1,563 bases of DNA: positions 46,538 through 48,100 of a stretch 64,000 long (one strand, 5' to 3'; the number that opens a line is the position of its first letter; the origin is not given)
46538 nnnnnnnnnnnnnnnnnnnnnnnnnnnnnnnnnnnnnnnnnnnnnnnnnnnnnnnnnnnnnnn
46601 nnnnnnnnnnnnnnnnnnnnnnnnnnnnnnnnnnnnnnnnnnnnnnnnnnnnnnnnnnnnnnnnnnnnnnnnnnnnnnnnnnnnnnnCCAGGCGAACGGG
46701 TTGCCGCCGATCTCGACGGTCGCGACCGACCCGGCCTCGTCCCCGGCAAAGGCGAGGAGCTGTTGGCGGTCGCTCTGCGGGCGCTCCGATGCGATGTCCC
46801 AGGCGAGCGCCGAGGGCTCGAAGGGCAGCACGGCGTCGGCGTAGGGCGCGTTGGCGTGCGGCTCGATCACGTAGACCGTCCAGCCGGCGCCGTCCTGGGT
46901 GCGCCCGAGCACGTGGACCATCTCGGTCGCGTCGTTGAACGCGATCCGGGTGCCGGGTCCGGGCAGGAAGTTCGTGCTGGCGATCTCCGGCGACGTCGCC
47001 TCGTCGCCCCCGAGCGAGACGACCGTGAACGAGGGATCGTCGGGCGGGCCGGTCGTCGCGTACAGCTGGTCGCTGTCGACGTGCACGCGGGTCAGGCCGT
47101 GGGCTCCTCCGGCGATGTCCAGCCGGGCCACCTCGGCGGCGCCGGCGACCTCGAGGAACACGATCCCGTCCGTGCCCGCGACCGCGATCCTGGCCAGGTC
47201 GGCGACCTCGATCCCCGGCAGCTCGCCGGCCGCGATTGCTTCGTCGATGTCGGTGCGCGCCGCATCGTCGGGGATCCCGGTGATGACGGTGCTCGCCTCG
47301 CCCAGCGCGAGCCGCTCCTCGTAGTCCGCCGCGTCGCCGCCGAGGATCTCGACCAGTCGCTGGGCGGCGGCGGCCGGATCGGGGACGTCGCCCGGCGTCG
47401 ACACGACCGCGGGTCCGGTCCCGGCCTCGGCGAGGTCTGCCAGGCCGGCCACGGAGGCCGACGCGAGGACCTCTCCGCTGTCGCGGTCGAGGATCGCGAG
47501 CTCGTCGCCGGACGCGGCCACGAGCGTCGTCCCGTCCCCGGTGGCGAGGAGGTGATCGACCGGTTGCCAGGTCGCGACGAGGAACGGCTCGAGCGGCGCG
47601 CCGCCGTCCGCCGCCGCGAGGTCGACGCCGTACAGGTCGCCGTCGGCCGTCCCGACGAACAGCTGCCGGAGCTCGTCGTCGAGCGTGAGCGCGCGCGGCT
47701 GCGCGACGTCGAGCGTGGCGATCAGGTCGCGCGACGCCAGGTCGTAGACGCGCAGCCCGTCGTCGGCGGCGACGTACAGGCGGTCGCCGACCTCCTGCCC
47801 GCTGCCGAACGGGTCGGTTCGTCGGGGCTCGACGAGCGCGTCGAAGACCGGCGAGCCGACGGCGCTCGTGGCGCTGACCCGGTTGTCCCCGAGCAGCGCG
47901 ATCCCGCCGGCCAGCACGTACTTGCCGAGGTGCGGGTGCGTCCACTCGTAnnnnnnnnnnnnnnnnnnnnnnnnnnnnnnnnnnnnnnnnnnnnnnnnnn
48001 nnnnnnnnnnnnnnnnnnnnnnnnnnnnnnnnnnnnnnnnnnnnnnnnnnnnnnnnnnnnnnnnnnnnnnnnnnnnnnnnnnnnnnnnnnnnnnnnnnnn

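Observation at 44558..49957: Giant 1799-aa protein fusing two GT-C glycosyltransferases, with a beta-propeller-like insert in the PMT module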

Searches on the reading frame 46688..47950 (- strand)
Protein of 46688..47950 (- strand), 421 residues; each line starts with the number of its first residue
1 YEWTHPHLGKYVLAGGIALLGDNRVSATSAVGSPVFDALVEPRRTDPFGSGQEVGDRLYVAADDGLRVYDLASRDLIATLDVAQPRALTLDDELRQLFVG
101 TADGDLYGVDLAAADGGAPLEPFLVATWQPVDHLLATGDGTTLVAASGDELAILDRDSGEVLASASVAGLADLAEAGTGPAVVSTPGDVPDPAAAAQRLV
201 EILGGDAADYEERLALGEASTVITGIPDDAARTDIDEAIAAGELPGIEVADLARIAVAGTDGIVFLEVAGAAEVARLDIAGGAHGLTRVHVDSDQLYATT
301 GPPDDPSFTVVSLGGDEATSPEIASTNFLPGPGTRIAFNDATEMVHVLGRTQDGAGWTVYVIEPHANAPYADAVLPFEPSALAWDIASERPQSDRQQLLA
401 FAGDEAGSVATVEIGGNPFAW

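Call 8: search_protein_families(library=pfam, proteins=[window:46690-47950:-], max_evalue=10)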
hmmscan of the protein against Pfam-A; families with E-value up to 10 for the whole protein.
window:46690-47950:- (420 aa): 3 families
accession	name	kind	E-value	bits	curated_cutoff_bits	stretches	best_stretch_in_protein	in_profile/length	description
PF13360.13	PQQ_2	-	0.065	13.3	27.6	2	131-168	25-62/233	Outer membrane protein assembly factor BamB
PF25172.1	Beta-prop_WDR3_2nd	-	0.083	12.5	140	1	58-150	14-102/293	WDR3 second beta-propeller domain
PF21923.1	BON_like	-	0.16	12.3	24.1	1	221-255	11-45/47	BON-like domain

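Call 54: search_protein_representatives(alignment_id=A4)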
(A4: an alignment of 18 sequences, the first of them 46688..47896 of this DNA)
Query: 18 sequences, 413 profile positions. Proteins with E-value up to 0.001 (for the whole library): 912; up to 1e-10: 413; up to 1e-30: 178. The best 150 are listed.
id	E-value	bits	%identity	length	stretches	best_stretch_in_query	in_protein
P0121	1.6e-175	600.5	-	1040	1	1-413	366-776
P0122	8.1e-152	522.4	-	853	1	1-379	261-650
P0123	9.8e-138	476.0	-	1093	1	1-351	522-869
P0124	4.0e-131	454.3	-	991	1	1-413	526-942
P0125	7.4e-125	433.6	-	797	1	1-323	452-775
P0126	1.0e-121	423.3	-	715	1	1-413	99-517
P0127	8.3e-118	410.4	-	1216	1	2-413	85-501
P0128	1.2e-112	393.4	-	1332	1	1-413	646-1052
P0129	9.4e-105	367.4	-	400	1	175-413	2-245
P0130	1.6e-103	363.4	-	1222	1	1-413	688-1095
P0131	3.8e-101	355.5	-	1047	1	1-413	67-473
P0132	4.3e-99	348.8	-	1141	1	2-413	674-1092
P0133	1.0e-96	341.0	-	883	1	2-413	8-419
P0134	3.3e-96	339.2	-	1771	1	2-413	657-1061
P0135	9.3e-96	337.8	-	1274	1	2-413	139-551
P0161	9.0e-65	235.7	-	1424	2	172-413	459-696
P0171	6.9e-60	219.6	-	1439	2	160-413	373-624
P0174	6.1e-58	213.2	-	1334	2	230-413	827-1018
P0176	2.8e-57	211.0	-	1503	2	242-413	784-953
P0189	4.9e-53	197.0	-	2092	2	178-413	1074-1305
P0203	2.1e-47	178.5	-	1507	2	161-413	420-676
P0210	2.8e-44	168.2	-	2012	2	231-413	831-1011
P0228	6.2e-41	157.2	-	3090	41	61-106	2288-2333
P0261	1.9e-35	139.1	-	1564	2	242-413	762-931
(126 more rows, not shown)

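Call 55: search_protein_families(library=pfam, proteins=[P0161, P0171, P0174, P0176, P0189, P0203], max_evalue=0.001)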
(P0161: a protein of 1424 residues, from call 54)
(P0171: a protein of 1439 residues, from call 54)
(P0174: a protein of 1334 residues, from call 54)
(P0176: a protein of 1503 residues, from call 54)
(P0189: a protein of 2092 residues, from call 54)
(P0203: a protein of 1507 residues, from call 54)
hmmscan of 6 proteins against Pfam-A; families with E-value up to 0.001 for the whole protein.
P0161 (1424 aa): 3 families
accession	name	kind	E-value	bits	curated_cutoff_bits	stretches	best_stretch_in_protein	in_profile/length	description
PF02366.24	PMT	-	1.4e-12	48.2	22.7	1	693-810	82-198/245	Dolichyl-phosphate-mannose-protein mannosyltransferase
PF16192.10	PMT_4TMC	-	1.3e-10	41.6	32.4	1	1017-1162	4-169/202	C-terminal four TMM region of protein-O-mannosyltransferase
PF13231.12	PMT_2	-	1.3e-05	25.9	26.1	1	690-826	18-145/160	Dolichyl-phosphate-mannose-protein mannosyltransferase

P0171 (1439 aa): 4 families
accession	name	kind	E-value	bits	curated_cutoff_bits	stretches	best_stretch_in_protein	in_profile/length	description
PF02366.24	PMT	-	1.4e-08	35.1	22.7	1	621-739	82-199/245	Dolichyl-phosphate-mannose-protein mannosyltransferase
PF16192.10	PMT_4TMC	-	2.1e-07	31.1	32.4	1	1037-1167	4-149/202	C-terminal four TMM region of protein-O-mannosyltransferase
PF23414.1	Beta-prop_EML_2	-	0.0008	19.3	90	0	212-267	18-74/266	Echinoderm microtubule-associated protein second beta-propeller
PF23393.2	Beta-prop_WDR90_POC16_2nd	-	0.00091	18.9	60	0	209-328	105-218/291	WDR90/POC16, second beta-propeller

P0174 (1334 aa): 3 families
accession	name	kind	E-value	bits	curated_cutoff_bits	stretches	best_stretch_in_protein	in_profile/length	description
PF02366.24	PMT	-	2.7e-13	50.5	22.7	1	1013-1135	80-198/245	Dolichyl-phosphate-mannose-protein mannosyltransferase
PF13231.12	PMT_2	-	4e-07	30.8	26.1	1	1012-1151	18-145/160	Dolichyl-phosphate-mannose-protein mannosyltransferase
PF09594.16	GT87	-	6.2e-05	23.3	25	1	106-200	29-123/237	Glycosyltransferase family 87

P0176 (1503 aa): 3 families
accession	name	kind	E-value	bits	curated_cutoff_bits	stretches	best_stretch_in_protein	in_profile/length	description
PF02366.24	PMT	-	3.9e-12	46.7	22.7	1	948-1070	80-198/245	Dolichyl-phosphate-mannose-protein mannosyltransferase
PF16192.10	PMT_4TMC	-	1.1e-11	45.1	32.4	1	1186-1333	3-170/202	C-terminal four TMM region of protein-O-mannosyltransferase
PF13231.12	PMT_2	-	8.8e-07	29.7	26.1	1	947-1092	18-151/160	Dolichyl-phosphate-mannose-protein mannosyltransferase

P0189 (2092 aa): 2 families
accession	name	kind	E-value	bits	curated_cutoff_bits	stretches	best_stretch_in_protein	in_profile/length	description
PF02366.24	PMT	-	2.7e-09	37.4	22.7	1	1303-1423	83-199/245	Dolichyl-phosphate-mannose-protein mannosyltransferase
PF16192.10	PMT_4TMC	-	2.5e-08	34.1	32.4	1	1703-1830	4-147/202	C-terminal four TMM region of protein-O-mannosyltransferase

P0203 (1507 aa): 3 families
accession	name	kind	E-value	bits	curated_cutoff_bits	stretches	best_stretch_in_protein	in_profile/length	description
PF02366.24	PMT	-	3.4e-12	46.9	22.7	1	674-791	83-199/245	Dolichyl-phosphate-mannose-protein mannosyltransferase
PF16192.10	PMT_4TMC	-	1.2e-07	31.9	32.4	1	1097-1242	4-169/202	C-terminal four TMM region of protein-O-mannosyltransferase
PF13231.12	PMT_2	-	5.4e-05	23.9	26.1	1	672-798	20-138/160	Dolichyl-phosphate-mannose-protein mannosyltransferase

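Call 56: list_cluster_members(proteins=[P0161, P0171, P0174, P0176, P0189, P0203, P0210, P0261, P0228, P0134])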
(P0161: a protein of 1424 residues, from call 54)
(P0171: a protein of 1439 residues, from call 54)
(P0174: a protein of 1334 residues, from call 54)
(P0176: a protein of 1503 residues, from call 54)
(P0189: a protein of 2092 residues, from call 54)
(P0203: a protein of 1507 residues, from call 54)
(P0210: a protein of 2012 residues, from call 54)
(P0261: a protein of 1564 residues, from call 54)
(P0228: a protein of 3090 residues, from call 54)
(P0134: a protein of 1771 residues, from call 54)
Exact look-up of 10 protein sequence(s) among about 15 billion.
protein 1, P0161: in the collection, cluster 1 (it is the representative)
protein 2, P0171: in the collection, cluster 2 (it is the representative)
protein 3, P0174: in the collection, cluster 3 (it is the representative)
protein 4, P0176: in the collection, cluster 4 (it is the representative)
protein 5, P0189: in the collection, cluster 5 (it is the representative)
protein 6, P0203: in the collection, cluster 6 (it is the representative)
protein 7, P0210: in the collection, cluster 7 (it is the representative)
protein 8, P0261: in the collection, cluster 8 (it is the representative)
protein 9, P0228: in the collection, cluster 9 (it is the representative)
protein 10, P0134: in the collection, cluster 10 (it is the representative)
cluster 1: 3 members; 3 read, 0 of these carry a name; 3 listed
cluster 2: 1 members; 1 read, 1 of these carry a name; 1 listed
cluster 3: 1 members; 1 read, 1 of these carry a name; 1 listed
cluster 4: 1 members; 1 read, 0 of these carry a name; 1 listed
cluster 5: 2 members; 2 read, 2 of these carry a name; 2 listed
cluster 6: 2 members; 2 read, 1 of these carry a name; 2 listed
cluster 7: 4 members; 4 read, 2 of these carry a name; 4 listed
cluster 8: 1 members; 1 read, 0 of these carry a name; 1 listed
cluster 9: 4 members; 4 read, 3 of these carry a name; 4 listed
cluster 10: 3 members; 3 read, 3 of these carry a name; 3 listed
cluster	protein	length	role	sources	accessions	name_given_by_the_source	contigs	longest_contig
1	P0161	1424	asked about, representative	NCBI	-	-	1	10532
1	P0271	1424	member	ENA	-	-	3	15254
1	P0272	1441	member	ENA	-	-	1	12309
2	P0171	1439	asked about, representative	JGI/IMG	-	hypothetical protein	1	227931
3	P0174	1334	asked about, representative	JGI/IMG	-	Gpi18-like mannosyltransferase/4-amino-4-deoxy-L-arabinose transferase-like ...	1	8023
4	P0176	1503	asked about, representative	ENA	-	-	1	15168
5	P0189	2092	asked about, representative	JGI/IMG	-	hypothetical protein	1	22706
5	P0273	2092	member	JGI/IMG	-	hypothetical protein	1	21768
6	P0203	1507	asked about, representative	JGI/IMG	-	hypothetical protein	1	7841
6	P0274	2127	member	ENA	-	-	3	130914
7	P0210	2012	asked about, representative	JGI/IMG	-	4-amino-4-deoxy-L-arabinose transferase-like glycosyltransferase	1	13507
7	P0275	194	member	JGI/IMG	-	hypothetical protein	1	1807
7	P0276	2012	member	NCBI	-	-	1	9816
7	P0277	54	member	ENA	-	-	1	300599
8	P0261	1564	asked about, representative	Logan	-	-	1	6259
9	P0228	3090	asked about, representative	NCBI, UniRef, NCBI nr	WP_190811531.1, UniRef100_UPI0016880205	hypothetical protein [Flagellimonas sp. S3867] | hypothetical protein n=1 Tax=Flagellimonas sp. S3867 TaxID=2768063 RepID=UPI0016880205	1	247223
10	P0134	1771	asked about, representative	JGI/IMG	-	hypothetical protein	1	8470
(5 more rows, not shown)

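Call 57: find_encoding_contigs(protein=P0171, flank=10000, max_places=2)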
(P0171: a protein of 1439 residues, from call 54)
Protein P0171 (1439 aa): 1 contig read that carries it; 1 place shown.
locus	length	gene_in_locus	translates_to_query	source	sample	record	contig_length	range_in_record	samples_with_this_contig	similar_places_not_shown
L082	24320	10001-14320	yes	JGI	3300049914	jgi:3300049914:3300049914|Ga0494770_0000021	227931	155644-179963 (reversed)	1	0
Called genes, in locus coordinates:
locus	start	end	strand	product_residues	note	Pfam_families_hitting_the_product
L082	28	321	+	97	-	PF05258:DciA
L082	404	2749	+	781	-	-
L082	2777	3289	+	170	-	PF02577:BFN_dom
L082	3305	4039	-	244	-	PF00535:Glycos_transf_2, PF13641:Glyco_tranf_2_3 (weak)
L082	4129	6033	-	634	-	PF11028:TMEM260_N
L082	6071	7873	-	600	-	-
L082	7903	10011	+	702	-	-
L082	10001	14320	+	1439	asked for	PF02366:PMT, PF16192:PMT_4TMC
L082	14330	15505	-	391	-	PF13439:Glyco_transf_4, PF13579:Glyco_trans_4_4, PF20706:GT4-conflict, PF00534:Glycos_transf_1, PF13692:Glyco_trans_1_4, PF13524:Glyco_trans_1_2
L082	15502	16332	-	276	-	PF13263:PHP_C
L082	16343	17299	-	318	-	PF03279:Lip_A_acyltrans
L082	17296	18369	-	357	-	PF03279:Lip_A_acyltrans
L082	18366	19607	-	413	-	PF01658:Inos-1-P_synth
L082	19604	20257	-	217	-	PF01066:CDP-OH_P_transf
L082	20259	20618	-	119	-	PF01022:HTH_5, PF12802:MarR_2 (weak), PF12840:HTH_20, PF13412:HTH_24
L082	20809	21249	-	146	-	-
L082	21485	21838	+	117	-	-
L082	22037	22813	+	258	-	-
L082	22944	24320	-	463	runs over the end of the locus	-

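Call 58: search_protein_families(library=pfam, proteins=[L082:7903-10011:+], max_evalue=0.001)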
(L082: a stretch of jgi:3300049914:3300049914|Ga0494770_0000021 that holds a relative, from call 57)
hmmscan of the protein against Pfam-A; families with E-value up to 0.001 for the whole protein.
L082:7903-10011:+ (702 aa): 0 families

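Call 62: search_solved_structures(query=L082:7903-10011:+, max_evalue=10, show_alignments=3)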
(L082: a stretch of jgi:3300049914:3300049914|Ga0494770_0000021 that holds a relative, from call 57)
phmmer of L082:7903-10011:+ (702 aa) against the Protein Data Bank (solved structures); distinct sequences matched with E-value up to 10: 0.

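Call 66: find_homologous_proteins(query=L082:7903-10011:+, max_evalue=1e-10)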
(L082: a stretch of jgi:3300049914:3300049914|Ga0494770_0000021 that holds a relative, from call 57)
Query L082:7903-10011:+ (702 aa): 70 proteins with E <= 1e-10 among 8000 candidates.
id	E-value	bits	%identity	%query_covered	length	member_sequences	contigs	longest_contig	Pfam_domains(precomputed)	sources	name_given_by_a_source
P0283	0.0e+0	1527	100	100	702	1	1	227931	-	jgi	jgi:hypothetical protein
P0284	7.0e-168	578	47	97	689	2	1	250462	-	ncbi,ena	-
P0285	8.3e-167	575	49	97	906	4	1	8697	-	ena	-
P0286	2.4e-166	573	50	89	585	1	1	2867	-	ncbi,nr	ncbi:MAG TPA: hypothetical protein VJ258_06930, partial [Candidatus Limnocylindrales bacterium]|nr:h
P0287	2.0e-164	567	47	98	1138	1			-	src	-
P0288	5.8e-164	565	48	96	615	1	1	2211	-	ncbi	ncbi:MAG TPA: hypothetical protein VF371_05850, partial [Candidatus Limnocylindrales bacterium]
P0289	6.7e-162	558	46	99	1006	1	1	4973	PF26314.1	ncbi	ncbi:MAG TPA: hypothetical protein VF375_03685, partial [Candidatus Limnocylindrales bacterium]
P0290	9.1e-161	555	48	98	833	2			-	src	-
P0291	4.1e-158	546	45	97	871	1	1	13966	-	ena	-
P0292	4.0e-146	506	46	96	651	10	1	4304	-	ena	-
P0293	2.8e-141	490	44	96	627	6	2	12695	-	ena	-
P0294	2.2e-129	451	52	67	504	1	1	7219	-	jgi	jgi:hypothetical protein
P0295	5.5e-129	450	52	68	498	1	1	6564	PF09594.17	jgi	-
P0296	1.1e-121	425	55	54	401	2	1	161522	-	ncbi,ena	-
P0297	5.4e-121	423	59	50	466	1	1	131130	-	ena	-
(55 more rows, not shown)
